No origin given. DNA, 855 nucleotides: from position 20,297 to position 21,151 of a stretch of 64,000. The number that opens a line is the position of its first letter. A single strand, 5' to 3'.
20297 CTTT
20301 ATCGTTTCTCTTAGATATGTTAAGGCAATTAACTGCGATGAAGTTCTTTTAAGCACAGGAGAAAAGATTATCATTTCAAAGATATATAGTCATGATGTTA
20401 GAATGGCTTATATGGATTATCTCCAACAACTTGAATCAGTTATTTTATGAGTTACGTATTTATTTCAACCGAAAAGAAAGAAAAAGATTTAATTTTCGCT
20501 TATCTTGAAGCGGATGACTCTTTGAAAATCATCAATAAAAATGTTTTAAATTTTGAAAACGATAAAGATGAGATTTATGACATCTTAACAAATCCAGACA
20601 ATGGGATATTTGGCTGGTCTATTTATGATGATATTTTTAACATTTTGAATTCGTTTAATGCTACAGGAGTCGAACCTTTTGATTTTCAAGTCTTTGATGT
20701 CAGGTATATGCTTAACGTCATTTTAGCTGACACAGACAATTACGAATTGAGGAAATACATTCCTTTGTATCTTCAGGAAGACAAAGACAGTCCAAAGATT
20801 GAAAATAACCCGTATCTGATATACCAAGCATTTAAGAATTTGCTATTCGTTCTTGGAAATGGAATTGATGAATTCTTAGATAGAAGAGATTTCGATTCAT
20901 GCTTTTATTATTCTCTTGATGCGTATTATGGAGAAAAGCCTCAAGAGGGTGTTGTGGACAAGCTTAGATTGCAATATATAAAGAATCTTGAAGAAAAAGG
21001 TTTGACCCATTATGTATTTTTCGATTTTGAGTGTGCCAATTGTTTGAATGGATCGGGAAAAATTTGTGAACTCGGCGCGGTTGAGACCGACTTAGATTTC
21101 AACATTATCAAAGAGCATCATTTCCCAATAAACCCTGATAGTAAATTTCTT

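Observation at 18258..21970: Three-gene operon of an Agr/Com-type kinase, a LytTR regulator and a DEDDh exonuclease-fusion protein, behind a tandem 21-22-bp repeat array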

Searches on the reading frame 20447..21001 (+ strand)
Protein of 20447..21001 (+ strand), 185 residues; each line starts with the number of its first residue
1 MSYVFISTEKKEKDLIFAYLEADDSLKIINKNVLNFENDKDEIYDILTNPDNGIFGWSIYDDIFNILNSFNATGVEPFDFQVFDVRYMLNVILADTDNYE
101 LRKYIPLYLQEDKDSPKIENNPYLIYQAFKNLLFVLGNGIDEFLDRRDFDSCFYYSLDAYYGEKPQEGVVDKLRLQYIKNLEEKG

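Call 85: search_protein_families(library=pfam, proteins=[window:20447-21001:+], max_evalue=5)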
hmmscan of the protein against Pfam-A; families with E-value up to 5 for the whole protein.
seq(185 aa): 0 families

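Call 93: predict_structure(alignment_id=A5)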
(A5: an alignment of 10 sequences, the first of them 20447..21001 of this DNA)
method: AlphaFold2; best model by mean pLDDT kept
length: 185 residues; sequences in the alignment: 10
mean_pLDDT: 84.4   pTM: 0.79
mean pLDDT of the five models: 84.4, 82.7, 82.1, 81.8, 81.7
residues with pLDDT >= 90: 85; 70-90: 78; 50-70: 21; < 50: 1
segments of 3 or more residues with pLDDT < 50: none
pLDDT, mean of each block of 10 residues (from residue 1): 93 91 94 95 96 92 93 93 89 78 76 61 90 86 81 86 61 70 71
secondary structure, 60 per line:
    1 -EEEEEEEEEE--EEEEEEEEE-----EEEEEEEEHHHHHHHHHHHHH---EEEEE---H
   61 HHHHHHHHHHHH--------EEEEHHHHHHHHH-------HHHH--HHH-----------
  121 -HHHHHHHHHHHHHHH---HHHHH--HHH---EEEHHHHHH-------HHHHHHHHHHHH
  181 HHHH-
elements in order: E2-11 E14-22 E28-35 H36-48 E52-56 H60-72 E81-84 H85-93 H101-104 H122-136 H140-144 E153-155 H156-161 H169-184
